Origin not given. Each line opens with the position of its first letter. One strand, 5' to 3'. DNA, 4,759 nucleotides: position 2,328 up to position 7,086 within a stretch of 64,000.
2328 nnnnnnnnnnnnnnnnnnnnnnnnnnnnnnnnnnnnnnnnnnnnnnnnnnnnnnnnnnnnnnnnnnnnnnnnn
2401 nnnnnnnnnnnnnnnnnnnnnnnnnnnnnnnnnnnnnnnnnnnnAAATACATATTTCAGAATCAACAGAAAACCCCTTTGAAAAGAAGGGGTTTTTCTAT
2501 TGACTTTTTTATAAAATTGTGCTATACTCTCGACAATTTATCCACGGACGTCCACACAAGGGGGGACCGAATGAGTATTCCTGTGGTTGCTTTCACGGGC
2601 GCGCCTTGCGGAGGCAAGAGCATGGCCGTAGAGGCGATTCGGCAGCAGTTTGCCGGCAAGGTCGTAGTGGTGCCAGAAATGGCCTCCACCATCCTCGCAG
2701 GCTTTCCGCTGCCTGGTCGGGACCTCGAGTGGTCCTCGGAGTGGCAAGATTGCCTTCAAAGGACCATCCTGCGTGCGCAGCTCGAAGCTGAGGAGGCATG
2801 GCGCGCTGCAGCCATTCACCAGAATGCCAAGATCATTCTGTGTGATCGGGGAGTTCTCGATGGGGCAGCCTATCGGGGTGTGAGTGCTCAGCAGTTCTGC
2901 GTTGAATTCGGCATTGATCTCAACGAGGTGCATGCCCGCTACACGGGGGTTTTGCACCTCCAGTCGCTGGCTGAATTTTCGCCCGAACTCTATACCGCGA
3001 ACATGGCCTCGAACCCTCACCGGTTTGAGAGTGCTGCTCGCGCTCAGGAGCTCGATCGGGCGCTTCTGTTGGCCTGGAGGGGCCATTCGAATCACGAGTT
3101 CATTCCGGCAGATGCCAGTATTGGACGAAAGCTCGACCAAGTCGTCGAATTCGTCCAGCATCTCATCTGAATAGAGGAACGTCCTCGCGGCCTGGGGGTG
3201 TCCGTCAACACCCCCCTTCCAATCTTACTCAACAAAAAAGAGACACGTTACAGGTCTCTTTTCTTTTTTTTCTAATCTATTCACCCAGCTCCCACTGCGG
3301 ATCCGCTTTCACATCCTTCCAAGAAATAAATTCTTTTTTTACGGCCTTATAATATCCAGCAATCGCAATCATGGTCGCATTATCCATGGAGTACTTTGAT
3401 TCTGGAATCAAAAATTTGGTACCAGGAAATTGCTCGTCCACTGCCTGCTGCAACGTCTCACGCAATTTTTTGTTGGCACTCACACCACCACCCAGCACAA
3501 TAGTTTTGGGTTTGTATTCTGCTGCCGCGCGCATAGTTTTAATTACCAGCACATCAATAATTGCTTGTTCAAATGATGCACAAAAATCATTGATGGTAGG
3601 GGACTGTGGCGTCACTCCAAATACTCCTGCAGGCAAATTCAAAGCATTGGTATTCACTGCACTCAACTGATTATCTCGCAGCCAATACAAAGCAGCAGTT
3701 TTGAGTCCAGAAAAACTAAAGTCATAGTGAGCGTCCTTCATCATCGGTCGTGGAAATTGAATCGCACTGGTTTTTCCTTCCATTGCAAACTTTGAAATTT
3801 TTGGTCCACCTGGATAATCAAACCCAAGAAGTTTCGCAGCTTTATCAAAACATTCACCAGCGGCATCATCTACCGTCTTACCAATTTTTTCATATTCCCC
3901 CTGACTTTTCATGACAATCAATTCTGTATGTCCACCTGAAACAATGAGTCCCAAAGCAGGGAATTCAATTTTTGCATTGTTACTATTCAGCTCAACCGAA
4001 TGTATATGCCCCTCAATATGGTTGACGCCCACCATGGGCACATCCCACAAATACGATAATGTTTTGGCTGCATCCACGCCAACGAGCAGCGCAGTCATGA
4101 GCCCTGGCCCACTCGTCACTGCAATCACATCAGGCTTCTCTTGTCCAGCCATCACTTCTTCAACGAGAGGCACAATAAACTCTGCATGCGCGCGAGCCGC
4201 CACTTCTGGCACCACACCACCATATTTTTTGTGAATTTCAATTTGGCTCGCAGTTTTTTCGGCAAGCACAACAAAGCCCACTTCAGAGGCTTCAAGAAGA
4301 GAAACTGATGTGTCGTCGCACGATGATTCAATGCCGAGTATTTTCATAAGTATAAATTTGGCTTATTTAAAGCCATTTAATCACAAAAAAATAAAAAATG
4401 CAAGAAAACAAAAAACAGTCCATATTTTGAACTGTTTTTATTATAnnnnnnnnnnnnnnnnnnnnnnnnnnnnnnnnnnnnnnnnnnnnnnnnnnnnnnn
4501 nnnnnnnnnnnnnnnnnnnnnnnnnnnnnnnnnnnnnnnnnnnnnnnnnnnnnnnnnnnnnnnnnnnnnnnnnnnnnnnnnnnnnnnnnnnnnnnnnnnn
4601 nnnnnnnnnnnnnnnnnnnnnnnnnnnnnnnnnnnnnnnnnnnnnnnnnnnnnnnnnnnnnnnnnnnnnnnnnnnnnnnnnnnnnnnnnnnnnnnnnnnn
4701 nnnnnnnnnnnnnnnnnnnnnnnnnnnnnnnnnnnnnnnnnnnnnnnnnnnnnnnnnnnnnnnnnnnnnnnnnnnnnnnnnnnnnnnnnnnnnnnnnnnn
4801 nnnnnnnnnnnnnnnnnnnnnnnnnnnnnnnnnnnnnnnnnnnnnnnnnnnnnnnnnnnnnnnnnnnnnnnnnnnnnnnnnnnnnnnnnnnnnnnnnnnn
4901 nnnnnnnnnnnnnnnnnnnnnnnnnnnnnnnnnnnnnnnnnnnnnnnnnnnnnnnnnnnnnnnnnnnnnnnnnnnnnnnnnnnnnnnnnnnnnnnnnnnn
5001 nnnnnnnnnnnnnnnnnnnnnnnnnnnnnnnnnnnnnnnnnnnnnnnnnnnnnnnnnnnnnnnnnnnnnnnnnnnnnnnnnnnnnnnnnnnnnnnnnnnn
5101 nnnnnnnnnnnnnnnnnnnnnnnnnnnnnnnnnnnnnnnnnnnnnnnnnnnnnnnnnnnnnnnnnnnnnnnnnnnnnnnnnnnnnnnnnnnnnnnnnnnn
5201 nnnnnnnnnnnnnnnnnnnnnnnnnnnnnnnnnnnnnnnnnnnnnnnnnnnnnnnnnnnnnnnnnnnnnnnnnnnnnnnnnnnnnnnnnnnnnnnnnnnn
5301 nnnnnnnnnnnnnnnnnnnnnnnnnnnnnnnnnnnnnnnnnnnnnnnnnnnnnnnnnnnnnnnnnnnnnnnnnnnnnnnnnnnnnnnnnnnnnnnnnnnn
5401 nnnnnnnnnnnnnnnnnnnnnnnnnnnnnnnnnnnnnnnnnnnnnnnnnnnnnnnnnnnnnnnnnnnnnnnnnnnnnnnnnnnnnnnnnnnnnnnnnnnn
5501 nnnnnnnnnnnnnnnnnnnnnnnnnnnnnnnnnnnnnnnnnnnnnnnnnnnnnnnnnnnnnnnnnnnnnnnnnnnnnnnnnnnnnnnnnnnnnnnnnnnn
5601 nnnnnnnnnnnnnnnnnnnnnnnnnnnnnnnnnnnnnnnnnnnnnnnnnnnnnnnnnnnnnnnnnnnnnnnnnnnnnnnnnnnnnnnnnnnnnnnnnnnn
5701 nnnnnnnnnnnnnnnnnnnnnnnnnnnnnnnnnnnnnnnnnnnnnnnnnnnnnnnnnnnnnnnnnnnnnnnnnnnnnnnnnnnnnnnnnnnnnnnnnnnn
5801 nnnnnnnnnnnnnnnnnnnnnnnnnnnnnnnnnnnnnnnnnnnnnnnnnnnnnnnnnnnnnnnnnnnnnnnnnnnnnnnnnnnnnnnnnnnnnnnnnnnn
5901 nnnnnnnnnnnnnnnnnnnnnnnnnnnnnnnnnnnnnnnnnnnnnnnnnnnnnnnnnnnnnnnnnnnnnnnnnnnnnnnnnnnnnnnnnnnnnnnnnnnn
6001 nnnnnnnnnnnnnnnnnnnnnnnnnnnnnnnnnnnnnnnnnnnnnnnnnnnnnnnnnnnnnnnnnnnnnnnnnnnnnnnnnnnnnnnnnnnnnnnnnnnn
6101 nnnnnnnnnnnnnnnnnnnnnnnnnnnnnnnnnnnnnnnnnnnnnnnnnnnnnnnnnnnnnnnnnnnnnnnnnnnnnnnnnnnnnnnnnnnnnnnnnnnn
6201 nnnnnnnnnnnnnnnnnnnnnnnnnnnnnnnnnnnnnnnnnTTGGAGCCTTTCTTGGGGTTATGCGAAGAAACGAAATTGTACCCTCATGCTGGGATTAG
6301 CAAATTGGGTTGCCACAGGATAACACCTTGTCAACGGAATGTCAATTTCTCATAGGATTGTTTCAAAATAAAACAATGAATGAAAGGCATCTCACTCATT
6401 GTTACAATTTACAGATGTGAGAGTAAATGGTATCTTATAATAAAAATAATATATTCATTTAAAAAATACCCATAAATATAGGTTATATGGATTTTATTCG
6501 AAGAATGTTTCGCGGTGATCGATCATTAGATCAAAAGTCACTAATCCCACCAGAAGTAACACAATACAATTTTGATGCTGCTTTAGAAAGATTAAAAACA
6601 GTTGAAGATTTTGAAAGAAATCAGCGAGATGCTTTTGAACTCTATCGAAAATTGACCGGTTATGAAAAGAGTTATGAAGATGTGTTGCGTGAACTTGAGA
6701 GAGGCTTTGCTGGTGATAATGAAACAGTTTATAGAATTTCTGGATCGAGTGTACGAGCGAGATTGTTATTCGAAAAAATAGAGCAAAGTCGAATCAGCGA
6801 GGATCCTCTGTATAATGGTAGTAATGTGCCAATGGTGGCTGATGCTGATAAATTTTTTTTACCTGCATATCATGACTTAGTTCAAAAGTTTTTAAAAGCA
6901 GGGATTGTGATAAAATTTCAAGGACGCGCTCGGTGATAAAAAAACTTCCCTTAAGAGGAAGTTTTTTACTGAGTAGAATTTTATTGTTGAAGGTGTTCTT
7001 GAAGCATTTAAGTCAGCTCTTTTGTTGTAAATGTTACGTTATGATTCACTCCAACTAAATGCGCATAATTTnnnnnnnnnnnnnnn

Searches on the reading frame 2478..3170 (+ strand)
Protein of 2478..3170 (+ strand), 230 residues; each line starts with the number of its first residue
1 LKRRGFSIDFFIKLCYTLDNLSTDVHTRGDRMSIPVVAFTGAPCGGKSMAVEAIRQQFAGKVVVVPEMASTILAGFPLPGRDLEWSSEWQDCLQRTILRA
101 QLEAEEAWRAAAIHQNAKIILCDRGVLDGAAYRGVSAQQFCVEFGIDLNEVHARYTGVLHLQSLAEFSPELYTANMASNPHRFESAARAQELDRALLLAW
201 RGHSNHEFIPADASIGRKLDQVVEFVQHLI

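Call 19: search_protein_families(library=pfam, proteins=[window:2478-3170:+], max_evalue=0.01)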
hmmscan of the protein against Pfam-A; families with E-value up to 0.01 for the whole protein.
window:2478-3170:+ (230 aa): 1 family
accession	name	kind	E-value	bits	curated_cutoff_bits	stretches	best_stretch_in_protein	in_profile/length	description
PF13521.12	AAA_28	-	6.6e-18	65.9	27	1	37-210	2-155/164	AAA domain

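Call 72: search_protein_families(library=padloc, proteins=[window:2478-3170:+], max_evalue=0.01)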
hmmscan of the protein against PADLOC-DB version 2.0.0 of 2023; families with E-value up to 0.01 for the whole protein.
window:2478-3170:+ (230 aa): 0 families

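Call 81: search_dna_similar(query=window:2478-3170:+, collection=plasmids, mode=protein, max_evalue=0.00001, max_rows=8)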
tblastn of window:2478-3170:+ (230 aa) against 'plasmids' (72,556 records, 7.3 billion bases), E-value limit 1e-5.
Records with a match: 2; places in all: 2; records where one place covers at least 80% of the query: 0.
Best place of each record, by identity: <60% 2.
By first word of the organism name: Miltoncostaea 1; Photobacterium 1.
By predicted mobility (MOB-suite, as given by PLSDB): non-mobilizable 2.
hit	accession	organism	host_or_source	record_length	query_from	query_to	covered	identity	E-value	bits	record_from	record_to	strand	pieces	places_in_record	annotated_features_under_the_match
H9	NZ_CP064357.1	Miltoncostaea oceani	pure culture,marine sediment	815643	33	210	77%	33.9%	3e-19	93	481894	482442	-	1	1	AAA family ATPase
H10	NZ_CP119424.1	Photobacterium sp. DA100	-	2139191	46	219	76%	29.3%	2e-11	71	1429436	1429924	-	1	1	none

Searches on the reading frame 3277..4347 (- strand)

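Call 19: search_protein_families(library=pfam, proteins=[window:3277-4347:-], max_evalue=0.01)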
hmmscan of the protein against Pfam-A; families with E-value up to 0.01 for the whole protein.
window:3277-4347:- (356 aa): 3 families
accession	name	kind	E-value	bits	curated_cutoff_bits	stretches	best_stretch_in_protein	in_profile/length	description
PF00814.31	TsaD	-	6e-92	308.5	24.8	1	27-328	2-263/264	tRNA N6-adenosine threonylcarbamoyltransferase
PF22521.2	HypF_C_2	-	1.9e-05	25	27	1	251-306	165-220/241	Carbamoyltransferase, Kae1-like Domain, second subdomain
PF02543.21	Carbam_trans_N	-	4.3e-05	23.6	24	1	104-299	126-320/346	Carbamoyltransferase N-terminus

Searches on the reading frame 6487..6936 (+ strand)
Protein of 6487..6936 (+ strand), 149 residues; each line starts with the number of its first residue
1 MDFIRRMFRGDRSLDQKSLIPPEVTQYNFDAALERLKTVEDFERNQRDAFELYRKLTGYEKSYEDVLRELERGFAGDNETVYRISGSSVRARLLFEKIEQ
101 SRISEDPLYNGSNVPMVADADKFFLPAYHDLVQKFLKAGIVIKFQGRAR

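Call 19: search_protein_families(library=pfam, proteins=[window:6487-6936:+], max_evalue=0.01)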
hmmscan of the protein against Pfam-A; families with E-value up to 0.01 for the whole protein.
window:6487-6936:+ (149 aa): 1 family
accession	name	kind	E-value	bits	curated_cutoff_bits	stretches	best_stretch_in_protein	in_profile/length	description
PF00620.32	RhoGAP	-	0.0056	17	24.5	1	69-128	10-67/148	RhoGAP domain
